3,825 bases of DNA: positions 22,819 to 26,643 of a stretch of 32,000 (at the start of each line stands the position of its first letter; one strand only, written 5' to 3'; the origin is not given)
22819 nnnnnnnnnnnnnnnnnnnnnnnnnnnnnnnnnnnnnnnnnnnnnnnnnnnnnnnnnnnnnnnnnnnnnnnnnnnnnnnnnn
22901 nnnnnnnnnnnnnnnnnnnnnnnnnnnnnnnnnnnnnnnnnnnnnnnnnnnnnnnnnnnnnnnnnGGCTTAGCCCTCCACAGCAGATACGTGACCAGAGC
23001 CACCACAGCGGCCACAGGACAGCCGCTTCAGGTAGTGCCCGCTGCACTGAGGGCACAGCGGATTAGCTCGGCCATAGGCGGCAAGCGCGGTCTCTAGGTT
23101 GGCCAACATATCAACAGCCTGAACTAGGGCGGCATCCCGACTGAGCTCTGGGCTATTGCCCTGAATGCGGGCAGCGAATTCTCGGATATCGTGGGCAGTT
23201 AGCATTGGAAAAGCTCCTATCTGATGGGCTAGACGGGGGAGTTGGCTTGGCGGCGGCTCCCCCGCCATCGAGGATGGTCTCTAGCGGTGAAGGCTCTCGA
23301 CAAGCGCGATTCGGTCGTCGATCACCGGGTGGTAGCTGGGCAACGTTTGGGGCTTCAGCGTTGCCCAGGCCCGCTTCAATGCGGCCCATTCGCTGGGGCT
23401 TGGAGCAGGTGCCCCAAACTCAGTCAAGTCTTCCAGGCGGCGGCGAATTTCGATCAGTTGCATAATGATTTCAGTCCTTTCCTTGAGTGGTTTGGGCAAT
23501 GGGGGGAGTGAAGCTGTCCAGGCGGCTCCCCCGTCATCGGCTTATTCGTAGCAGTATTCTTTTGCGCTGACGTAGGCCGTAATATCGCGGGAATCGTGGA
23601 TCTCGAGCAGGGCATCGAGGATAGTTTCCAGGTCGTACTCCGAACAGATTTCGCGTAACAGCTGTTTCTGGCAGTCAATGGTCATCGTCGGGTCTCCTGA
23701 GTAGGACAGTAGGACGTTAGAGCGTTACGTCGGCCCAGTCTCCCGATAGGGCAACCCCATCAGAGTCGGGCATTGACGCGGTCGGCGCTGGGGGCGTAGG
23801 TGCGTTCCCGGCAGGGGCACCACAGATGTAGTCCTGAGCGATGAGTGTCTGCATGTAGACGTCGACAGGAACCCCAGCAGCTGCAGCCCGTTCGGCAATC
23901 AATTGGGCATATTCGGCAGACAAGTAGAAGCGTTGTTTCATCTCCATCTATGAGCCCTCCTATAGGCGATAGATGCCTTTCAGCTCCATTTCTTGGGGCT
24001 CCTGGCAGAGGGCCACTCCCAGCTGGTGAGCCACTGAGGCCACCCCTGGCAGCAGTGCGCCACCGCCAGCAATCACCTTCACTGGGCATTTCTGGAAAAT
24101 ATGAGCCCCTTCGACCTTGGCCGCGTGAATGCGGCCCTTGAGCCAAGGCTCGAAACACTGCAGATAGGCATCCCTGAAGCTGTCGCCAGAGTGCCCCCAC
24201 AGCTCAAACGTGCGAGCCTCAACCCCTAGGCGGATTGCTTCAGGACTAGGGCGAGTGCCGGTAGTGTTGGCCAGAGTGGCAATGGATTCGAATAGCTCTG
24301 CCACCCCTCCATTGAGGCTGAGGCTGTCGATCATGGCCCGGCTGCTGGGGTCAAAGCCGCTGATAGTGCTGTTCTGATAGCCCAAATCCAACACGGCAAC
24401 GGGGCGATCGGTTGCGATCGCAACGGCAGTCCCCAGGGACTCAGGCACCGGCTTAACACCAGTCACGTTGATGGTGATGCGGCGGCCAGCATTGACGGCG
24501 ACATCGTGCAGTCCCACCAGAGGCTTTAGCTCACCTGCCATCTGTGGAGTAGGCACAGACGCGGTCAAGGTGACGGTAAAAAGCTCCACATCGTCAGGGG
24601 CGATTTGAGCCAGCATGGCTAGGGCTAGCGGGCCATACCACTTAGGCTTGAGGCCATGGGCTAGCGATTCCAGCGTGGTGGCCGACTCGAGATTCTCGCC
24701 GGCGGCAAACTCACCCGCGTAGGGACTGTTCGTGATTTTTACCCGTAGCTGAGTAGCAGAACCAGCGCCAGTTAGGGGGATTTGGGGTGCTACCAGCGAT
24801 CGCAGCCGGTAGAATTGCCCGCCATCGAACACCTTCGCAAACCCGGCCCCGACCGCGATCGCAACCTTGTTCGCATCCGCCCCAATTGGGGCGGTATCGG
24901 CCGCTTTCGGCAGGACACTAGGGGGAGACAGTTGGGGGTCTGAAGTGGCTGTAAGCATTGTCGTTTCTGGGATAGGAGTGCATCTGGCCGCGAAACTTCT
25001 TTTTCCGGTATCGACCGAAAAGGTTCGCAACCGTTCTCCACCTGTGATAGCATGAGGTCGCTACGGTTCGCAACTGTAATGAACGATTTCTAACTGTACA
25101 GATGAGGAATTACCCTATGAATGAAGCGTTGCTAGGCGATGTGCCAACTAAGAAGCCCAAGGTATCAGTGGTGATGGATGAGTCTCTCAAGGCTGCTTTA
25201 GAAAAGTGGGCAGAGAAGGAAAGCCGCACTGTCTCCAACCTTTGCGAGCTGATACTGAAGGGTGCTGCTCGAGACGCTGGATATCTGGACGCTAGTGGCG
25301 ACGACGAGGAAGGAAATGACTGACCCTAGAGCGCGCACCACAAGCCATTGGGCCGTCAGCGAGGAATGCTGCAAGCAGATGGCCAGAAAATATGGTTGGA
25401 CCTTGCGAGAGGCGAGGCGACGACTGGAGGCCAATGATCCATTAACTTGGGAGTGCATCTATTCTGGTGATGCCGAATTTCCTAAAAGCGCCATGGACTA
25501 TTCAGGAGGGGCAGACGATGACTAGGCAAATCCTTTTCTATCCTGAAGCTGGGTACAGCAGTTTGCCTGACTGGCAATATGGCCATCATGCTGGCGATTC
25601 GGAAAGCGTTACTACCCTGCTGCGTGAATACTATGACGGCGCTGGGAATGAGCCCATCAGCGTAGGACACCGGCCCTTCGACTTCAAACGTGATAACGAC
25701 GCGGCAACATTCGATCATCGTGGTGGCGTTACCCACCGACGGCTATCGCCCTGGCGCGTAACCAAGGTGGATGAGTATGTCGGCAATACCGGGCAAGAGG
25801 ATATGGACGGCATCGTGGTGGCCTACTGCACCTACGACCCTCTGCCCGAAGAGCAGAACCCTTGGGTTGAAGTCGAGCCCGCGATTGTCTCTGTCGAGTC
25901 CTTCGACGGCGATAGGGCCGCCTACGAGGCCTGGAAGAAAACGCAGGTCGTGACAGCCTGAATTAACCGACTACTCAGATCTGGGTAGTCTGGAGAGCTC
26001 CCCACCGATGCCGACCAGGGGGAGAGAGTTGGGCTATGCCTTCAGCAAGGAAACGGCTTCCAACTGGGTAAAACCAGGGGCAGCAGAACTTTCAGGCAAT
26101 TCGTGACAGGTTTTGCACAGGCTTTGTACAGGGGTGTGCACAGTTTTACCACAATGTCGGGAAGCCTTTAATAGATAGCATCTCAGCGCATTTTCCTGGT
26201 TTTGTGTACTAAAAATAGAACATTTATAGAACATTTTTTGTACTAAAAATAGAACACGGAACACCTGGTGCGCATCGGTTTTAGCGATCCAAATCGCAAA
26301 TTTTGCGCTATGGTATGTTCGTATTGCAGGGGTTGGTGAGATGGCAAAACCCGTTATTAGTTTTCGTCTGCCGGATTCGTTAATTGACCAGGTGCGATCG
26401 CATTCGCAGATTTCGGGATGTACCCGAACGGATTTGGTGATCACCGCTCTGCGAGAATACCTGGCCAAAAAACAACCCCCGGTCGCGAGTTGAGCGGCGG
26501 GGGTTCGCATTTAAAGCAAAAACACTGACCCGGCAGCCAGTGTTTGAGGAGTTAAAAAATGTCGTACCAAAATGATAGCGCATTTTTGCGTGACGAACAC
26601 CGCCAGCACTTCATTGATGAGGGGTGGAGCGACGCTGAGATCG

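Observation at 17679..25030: Fifteen-gene overlapped operon of mostly orphan proteins: candidate non-canonical DNA-transfer / envelope-crossing machine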

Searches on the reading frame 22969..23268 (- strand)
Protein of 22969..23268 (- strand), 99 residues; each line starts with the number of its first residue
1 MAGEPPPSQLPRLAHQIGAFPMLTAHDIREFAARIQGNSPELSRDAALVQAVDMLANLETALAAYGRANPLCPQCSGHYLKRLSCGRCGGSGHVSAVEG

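Call 6: search_protein_families(library=pfam, max_evalue=0.1, proteins=[window:22969-23268:-])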
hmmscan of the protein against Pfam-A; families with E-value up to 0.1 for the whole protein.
window:22969-23268:- (99 aa): 0 families

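Call 9: search_protein_families(library=phrogs, max_evalue=0.01, proteins=[window:22969-23268:-])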
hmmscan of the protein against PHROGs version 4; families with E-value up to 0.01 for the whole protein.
window:22969-23268:- (99 aa): 1 family
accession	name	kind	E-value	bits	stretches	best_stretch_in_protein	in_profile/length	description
phrog_3931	-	unknown function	0.00087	20.4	1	53-93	13-55/59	-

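Call 21: search_protein_families(library=ncbifam, max_evalue=0.01, proteins=[window:22969-23268:-])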
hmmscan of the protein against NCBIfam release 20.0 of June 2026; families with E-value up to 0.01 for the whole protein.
window:22969-23268:- (99 aa): 1 family
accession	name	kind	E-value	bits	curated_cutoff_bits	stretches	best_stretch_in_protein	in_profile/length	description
NF001669.0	PRK00432.1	equivalog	0.00014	21.8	54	1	67-89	24-50/58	30S ribosomal protein S27ae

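Call 74: search_protein_families(library=padloc, max_evalue=0.01, proteins=[window:22969-23268:-])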
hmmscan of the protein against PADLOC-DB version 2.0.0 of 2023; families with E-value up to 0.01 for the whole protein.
window:22969-23268:- (99 aa): 1 family
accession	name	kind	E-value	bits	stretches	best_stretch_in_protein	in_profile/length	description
PDLC04163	HEC-09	-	0.0026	15.4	1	27-79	46-98/203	-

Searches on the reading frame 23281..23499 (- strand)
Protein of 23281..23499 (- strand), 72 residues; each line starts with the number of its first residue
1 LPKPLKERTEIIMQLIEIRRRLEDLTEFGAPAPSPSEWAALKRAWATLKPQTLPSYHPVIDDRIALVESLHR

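Call 70: search_protein_families(library=pfam, max_evalue=0.1, proteins=[window:23281-23499:-])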
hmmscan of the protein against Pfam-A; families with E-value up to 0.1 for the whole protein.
window:23281-23499:- (72 aa): 0 families

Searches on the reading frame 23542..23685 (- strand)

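Call 70: search_protein_families(library=pfam, max_evalue=0.1, proteins=[window:23542-23685:-])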
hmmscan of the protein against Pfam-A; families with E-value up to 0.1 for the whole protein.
window:23542-23685:- (47 aa): 1 family
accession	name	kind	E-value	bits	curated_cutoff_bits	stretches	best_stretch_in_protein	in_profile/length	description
PF09870.14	DUF2097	-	0.093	13.4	25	1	2-30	46-73/84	Uncharacterized protein conserved in archaea (DUF2097)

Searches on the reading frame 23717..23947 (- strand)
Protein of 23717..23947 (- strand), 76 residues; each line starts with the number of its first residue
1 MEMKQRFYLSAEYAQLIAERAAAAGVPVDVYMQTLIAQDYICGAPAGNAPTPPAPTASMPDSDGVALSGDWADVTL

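Call 6: search_protein_families(library=pfam, max_evalue=0.1, proteins=[window:23717-23947:-])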
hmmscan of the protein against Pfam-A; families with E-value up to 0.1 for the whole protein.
window:23717-23947:- (76 aa): 0 families

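Call 9: search_protein_families(library=phrogs, max_evalue=0.01, proteins=[window:23717-23947:-])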
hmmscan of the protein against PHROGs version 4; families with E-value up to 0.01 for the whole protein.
window:23717-23947:- (76 aa): 0 families

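Call 21: search_protein_families(library=ncbifam, max_evalue=0.01, proteins=[window:23717-23947:-])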
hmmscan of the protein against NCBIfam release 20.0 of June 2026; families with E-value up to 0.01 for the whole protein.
window:23717-23947:- (76 aa): 0 families

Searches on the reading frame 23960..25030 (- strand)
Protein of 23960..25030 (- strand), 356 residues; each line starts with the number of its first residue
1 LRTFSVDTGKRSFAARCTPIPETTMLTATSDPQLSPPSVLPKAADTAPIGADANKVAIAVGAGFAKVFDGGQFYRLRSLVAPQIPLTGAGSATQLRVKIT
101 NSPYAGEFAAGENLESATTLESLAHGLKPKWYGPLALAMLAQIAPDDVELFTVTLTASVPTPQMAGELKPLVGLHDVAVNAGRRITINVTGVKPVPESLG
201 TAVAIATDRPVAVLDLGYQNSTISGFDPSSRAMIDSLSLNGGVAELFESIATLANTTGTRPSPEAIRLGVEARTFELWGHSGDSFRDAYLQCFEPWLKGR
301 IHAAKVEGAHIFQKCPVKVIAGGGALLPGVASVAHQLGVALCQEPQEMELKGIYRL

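Call 6: search_protein_families(library=pfam, max_evalue=0.1, proteins=[window:23960-25030:-])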
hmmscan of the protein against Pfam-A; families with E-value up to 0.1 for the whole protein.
window:23960-25030:- (356 aa): 1 family
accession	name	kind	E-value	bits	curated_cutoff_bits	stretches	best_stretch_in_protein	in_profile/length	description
PF17989.7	ALP_N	-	0.00048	20.8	26.3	1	60-200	4-148/148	Actin like proteins N terminal domain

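Call 9: search_protein_families(library=phrogs, max_evalue=0.01, proteins=[window:23960-25030:-])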
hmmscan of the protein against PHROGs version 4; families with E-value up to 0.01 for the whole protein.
window:23960-25030:- (356 aa): 0 families

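Call 21: search_protein_families(library=ncbifam, max_evalue=0.01, proteins=[window:23960-25030:-])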
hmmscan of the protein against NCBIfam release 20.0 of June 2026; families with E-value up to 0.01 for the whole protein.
window:23960-25030:- (356 aa): 0 families

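Call 69: search_solved_structures(query=window:23960-25030:-, max_evalue=10)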
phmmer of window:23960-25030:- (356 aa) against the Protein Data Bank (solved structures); distinct sequences matched with E-value up to 10: 1.
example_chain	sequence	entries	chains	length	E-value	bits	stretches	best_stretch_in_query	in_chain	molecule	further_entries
3js6_A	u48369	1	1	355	0.045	16.3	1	137-298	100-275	Uncharacterized ParM protein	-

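Call 74: search_protein_families(library=padloc, max_evalue=0.01, proteins=[window:23960-25030:-])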
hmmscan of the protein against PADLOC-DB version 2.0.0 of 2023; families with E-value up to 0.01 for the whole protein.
window:23960-25030:- (356 aa): 0 families

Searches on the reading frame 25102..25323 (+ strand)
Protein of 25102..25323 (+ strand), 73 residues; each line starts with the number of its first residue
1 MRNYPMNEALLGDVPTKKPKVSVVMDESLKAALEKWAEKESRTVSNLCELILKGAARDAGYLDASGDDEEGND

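Call 20: search_protein_families(library=pfam, max_evalue=0.01, proteins=[window:25102-25323:+])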
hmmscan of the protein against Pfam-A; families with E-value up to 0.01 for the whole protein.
window:25102-25323:+ (73 aa): 2 families
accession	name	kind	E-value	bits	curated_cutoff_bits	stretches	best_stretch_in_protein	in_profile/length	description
PF07878.17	RHH_5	-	6.3e-07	29.5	26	1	21-55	4-38/43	CopG-like RHH_1 or ribbon-helix-helix domain, RHH_5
PF23018.2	Cypovirus_WIV_4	-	0.0092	16.7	28.2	1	16-65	52-102/105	Cypovirus WIV domain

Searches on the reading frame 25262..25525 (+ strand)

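Call 70: search_protein_families(library=pfam, max_evalue=0.1, proteins=[window:25262-25525:+])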
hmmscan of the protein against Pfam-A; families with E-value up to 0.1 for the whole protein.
window:25262-25525:+ (87 aa): 1 family
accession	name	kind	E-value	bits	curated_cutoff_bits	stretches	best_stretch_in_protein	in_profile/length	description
PF09523.15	DUF2390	-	0.074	13.8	25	1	22-60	43-81/106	Protein of unknown function (DUF2390)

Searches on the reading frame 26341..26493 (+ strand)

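Call 70: search_protein_families(library=pfam, max_evalue=0.1, proteins=[window:26341-26493:+])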
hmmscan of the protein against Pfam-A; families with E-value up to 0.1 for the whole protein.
window:26341-26493:+ (50 aa): 1 family
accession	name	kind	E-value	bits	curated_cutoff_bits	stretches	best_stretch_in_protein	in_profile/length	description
PF01402.27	RHH_1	-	0.022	15.1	20.5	1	6-43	2-39/39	Ribbon-helix-helix protein, copG family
